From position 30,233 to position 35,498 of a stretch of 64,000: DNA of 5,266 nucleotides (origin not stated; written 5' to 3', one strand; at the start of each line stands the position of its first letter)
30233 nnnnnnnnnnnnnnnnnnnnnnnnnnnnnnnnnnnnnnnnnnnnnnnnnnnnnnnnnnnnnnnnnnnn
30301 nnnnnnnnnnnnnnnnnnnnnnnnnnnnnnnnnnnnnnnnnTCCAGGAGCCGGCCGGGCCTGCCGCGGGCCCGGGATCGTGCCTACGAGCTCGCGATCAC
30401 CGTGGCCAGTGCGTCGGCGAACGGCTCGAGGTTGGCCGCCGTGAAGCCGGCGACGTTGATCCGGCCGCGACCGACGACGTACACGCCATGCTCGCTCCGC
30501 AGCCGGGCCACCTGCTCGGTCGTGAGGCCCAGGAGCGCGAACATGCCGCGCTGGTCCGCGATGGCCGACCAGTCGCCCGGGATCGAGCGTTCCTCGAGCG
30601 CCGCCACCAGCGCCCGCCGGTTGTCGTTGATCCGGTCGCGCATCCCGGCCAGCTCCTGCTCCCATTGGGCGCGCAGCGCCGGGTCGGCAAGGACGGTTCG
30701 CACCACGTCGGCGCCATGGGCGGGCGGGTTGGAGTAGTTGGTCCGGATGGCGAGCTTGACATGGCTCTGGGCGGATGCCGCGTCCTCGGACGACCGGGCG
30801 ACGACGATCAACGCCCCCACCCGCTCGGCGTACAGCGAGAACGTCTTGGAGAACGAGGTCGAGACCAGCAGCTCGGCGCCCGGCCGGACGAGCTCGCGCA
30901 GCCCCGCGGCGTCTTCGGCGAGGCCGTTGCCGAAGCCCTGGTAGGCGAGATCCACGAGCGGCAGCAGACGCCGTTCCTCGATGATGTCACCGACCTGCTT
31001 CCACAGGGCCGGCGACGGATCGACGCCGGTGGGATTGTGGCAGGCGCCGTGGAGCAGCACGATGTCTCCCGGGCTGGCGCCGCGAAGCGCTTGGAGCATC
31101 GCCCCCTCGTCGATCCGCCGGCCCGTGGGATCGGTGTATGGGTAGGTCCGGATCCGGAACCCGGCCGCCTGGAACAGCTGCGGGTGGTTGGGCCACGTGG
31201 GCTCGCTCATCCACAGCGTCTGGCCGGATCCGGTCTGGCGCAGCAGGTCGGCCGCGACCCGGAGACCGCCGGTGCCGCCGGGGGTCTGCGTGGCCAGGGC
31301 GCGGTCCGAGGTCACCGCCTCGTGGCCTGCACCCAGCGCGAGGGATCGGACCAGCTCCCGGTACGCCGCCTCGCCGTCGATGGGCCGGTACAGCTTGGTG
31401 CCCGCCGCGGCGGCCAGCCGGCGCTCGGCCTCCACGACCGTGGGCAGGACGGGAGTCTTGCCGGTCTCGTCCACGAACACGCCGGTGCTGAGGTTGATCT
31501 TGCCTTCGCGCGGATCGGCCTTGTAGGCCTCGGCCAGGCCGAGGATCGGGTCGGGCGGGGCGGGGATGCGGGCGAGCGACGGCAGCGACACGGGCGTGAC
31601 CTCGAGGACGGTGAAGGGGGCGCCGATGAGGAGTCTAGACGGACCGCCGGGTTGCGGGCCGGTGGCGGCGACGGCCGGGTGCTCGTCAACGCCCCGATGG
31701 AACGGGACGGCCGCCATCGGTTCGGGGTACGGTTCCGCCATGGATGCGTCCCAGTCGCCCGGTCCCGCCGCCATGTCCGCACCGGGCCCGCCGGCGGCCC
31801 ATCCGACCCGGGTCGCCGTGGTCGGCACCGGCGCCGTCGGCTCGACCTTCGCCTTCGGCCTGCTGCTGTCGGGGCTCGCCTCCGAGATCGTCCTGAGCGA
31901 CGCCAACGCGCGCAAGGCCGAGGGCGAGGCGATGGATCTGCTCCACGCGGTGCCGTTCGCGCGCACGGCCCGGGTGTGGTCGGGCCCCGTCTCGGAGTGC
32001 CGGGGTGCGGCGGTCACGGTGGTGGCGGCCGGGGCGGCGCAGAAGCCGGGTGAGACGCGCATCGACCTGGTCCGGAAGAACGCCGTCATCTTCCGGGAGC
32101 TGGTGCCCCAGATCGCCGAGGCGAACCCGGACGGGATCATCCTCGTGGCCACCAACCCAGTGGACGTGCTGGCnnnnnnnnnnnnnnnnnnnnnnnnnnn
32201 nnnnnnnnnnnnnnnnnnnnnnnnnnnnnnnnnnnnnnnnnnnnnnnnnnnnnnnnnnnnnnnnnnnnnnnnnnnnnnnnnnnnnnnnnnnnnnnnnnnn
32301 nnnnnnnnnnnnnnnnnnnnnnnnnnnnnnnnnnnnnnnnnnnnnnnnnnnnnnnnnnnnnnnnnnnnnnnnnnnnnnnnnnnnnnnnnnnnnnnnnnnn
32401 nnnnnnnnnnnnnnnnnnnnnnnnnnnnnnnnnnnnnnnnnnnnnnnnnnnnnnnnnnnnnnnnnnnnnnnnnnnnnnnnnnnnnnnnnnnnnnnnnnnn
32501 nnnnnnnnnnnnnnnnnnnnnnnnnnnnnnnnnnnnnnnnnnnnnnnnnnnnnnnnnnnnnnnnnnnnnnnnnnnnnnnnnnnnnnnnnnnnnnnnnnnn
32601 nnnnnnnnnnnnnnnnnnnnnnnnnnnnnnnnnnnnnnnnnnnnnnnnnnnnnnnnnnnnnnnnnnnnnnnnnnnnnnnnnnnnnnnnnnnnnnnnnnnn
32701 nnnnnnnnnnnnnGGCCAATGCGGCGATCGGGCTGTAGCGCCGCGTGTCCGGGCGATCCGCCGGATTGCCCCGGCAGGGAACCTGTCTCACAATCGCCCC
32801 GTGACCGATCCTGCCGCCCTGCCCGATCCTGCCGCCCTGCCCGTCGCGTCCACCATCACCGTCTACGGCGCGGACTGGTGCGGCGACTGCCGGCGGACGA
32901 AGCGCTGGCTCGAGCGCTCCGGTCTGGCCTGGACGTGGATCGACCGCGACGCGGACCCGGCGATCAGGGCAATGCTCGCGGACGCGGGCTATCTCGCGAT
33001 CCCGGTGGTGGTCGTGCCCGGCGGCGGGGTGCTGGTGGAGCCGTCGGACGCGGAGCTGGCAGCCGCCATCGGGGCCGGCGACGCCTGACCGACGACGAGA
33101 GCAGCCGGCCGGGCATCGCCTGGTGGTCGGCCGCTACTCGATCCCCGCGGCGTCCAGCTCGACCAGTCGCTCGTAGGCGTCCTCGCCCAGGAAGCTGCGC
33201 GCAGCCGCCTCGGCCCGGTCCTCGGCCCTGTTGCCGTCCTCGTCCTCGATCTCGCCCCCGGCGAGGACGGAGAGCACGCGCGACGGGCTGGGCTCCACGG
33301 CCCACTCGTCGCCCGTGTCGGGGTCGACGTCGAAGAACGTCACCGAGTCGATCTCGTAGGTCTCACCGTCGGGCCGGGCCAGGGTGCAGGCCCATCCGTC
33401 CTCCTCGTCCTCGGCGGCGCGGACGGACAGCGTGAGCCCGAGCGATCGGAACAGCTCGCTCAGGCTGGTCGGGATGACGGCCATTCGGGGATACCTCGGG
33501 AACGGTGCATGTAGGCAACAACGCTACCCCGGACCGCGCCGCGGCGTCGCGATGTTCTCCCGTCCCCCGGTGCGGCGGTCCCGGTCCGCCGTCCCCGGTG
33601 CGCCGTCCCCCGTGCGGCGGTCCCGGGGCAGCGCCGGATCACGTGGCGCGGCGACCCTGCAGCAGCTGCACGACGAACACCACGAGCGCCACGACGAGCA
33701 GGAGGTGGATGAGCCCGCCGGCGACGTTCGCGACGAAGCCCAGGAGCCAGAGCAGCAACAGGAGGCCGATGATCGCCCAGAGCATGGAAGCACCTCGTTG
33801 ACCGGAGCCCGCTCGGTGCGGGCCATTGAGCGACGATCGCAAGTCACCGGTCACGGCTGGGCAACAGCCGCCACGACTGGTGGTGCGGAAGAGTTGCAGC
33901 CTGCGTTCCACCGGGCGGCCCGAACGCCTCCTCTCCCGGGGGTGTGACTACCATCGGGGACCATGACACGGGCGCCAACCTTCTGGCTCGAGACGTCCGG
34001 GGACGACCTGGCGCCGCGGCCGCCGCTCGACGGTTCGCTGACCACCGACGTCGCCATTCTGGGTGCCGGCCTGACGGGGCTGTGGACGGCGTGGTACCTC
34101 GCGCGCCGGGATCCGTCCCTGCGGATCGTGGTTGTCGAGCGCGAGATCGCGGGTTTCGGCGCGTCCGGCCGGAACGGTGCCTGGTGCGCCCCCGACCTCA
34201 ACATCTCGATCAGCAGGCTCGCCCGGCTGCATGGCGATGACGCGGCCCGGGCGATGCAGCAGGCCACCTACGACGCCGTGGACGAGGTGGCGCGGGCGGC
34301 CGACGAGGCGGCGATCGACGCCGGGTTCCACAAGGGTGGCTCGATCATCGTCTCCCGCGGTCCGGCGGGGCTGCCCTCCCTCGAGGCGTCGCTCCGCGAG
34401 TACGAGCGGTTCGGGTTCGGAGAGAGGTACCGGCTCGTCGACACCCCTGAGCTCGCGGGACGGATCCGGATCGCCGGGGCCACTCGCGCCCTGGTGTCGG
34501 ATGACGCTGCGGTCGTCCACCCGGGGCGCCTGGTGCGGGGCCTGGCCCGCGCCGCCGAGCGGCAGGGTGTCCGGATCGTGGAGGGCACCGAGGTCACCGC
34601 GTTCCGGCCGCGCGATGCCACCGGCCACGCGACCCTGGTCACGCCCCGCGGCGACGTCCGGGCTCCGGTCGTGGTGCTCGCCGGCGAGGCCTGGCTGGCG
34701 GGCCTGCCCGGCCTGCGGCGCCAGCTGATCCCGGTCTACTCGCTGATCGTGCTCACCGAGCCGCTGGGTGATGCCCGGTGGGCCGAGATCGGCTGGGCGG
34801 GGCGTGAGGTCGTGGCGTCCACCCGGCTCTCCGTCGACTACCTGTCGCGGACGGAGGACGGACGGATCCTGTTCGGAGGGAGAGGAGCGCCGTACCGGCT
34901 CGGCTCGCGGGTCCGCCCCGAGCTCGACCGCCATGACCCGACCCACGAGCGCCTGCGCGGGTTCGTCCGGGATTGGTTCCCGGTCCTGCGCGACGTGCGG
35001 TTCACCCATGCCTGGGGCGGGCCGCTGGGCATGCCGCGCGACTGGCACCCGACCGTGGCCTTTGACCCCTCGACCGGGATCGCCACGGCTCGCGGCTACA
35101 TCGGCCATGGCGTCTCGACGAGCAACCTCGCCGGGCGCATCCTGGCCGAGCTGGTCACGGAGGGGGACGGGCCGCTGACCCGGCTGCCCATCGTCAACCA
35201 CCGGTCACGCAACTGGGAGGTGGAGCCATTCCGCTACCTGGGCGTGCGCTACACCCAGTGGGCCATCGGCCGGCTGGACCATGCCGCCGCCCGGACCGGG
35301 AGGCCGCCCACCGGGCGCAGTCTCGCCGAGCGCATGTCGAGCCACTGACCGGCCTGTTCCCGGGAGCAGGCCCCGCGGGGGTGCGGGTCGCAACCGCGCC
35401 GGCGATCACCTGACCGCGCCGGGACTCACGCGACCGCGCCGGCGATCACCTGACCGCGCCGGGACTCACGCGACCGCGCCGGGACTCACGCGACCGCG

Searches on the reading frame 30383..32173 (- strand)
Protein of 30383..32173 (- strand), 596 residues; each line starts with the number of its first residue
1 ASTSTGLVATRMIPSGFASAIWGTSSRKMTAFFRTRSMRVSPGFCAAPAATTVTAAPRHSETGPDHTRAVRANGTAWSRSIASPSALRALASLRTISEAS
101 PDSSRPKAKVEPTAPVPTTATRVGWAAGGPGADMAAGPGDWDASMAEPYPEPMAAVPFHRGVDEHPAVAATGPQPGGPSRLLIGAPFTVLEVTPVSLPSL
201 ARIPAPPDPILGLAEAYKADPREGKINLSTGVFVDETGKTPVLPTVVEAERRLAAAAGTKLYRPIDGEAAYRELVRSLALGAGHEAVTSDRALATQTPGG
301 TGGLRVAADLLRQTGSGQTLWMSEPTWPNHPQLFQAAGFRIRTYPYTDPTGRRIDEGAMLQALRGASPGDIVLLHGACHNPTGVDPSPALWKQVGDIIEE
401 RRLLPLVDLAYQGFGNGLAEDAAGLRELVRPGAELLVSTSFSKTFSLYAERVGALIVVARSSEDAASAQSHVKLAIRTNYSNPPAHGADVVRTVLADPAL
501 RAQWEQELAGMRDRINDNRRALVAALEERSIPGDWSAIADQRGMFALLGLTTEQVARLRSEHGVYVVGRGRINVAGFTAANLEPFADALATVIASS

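Call 26: search_protein_families(library=pfam, proteins=[window:30383-32173:-], max_evalue=0.0001)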
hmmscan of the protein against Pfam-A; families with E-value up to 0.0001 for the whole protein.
window:30383-32173:- (596 aa): 1 family
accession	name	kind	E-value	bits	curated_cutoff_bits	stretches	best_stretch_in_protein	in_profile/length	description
PF00155.27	Aminotran_1_2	-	4.9e-77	260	19.7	1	224-589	2-361/361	Aminotransferase class I and II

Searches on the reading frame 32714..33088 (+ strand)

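Call 26: search_protein_families(library=pfam, proteins=[window:32714-33088:+], max_evalue=0.0001)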
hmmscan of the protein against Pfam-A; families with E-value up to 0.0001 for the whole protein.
window:32714-33088:+ (124 aa): 1 family
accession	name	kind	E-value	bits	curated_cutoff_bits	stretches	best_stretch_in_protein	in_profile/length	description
PF00462.30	Glutaredoxin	-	1.2e-09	38.6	22.9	1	48-103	1-57/60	Glutaredoxin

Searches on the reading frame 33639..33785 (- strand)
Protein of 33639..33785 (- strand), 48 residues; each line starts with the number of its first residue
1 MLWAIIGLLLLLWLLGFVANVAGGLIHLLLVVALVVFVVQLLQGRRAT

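Call 26: search_protein_families(library=pfam, proteins=[window:33639-33785:-], max_evalue=0.0001)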
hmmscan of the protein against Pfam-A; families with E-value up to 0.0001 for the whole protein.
window:33639-33785:- (48 aa): 1 family
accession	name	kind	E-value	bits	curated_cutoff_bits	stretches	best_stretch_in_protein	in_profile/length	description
PF18919.5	DUF5670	-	2.5e-15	56.7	23.5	1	1-43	1-43/43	Family of unknown function (DUF5670)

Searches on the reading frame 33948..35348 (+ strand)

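Call 19: search_protein_families(library=pfam, proteins=[window:33948-35348:+], max_evalue=0.001)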
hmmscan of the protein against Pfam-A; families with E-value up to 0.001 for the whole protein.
window:33948-35348:+ (466 aa): 5 families
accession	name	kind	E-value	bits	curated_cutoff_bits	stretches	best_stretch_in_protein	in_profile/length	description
PF01266.30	DAO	-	4.3e-61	207.8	27.9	1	34-402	1-353/353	FAD dependent oxidoreductase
PF01946.23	Thi4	-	9.5e-07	28.7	26.2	1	31-74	16-58/235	Thi4 family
PF13450.12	NAD_binding_8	-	0.00022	21.8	21.9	1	37-66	1-28/68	NAD(P)-binding Rossmann-like domain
PF07992.20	Pyr_redox_2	-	0.00045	20.2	26.1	0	34-71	2-39/291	Pyridine nucleotide-disulphide oxidoreductase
PF01494.25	FAD_binding_3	-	0.00075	19.3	22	0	33-55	2-24/349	FAD binding domain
